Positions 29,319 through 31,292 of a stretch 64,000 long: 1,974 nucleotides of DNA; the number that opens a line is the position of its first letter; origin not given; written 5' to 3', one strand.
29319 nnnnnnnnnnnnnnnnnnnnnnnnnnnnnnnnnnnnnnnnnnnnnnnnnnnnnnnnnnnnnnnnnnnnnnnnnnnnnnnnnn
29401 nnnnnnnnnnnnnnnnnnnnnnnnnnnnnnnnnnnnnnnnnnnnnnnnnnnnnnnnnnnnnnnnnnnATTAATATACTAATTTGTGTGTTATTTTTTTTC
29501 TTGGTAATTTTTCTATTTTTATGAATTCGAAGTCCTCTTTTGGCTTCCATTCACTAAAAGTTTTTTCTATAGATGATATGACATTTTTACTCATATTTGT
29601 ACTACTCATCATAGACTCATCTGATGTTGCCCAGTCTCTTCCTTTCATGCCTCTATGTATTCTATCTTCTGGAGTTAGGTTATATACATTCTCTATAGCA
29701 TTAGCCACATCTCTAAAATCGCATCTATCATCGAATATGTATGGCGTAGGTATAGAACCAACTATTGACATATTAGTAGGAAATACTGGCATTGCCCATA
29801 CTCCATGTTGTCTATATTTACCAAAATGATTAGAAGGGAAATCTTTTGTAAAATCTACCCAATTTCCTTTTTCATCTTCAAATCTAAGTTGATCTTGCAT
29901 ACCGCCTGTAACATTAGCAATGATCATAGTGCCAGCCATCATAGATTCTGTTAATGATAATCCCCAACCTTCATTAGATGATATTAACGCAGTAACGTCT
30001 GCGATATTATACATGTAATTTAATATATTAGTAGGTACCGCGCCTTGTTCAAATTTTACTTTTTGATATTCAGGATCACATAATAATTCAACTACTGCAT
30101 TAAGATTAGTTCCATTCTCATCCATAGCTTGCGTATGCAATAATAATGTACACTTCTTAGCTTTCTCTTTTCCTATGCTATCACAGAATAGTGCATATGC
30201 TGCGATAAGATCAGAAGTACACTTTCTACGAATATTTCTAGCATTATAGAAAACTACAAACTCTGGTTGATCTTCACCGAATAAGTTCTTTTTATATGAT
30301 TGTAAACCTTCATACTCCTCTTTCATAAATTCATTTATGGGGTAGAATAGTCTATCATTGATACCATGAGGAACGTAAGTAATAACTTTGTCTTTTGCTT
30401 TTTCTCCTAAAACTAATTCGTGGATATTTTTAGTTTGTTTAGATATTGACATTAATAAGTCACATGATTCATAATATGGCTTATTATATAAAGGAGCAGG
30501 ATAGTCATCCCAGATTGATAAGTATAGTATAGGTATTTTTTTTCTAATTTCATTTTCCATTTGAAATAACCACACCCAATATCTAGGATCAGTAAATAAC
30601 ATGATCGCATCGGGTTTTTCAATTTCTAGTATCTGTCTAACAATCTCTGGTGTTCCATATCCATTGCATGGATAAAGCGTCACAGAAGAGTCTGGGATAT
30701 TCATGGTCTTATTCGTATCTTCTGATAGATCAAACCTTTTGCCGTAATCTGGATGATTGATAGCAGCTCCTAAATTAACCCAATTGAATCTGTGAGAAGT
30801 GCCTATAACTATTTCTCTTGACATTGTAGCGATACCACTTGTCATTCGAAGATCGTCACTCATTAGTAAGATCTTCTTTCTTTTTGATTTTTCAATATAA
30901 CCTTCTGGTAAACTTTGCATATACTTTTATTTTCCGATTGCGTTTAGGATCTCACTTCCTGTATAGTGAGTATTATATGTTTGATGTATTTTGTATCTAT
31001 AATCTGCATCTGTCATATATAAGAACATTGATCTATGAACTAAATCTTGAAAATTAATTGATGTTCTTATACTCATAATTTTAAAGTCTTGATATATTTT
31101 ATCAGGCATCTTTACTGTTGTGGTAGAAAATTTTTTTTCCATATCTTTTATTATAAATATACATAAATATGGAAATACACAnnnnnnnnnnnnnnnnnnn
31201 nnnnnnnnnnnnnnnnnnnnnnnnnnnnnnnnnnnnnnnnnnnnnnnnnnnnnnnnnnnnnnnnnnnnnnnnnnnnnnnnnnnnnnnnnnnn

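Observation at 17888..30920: A 13-kb polysaccharide/deoxysugar biosynthesis island inside a lytic-type phage genome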

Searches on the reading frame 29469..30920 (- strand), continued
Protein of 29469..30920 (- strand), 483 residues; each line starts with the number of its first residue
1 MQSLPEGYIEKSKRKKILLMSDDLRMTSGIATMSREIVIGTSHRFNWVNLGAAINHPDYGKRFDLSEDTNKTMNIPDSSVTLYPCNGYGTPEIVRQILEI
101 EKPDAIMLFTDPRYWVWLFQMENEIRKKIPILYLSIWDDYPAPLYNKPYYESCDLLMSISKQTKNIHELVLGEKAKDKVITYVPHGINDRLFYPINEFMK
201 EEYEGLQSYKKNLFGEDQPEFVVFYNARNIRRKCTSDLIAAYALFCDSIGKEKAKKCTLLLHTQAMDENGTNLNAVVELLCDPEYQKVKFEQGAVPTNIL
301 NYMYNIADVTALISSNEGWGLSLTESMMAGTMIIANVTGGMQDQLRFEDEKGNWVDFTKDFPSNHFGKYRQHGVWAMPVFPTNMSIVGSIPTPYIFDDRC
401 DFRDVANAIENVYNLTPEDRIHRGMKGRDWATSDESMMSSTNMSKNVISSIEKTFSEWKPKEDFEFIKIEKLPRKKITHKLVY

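Call 97: search_protein_families(library=pfam, proteins=[L052:16082-16879:+, L052:16882-17274:+], max_evalue=0.001)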
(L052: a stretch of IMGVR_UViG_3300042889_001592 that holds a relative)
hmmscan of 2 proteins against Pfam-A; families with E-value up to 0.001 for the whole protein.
L052:16082-16879:+ (266 aa): 1 family
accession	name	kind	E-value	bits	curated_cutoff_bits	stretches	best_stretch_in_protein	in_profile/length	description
PF03328.21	HpcH_HpaI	-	2.9e-10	40.3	25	1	62-177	75-187/221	HpcH/HpaI aldolase/citrate lyase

L052:16882-17274:+ (131 aa): 0 families

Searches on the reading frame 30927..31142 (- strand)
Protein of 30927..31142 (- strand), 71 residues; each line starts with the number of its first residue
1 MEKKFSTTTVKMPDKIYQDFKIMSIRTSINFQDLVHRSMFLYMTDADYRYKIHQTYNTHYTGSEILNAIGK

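Call 5: search_protein_families(library=pfam, proteins=[window:30927-31142:-], max_evalue=0.01)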
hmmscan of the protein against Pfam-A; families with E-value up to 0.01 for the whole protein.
window:30927-31142:- (71 aa): 0 families

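Call 74: search_protein_families(library=phrogs, proteins=[window:30927-31142:-], max_evalue=0.01)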
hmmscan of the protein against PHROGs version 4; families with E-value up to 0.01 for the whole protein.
window:30927-31142:- (71 aa): 1 family
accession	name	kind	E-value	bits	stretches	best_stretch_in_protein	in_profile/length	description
phrog_3011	-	DNA, RNA and nucleotide metabolism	0.0023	17.7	1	3-65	81-142/576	DNA polymerase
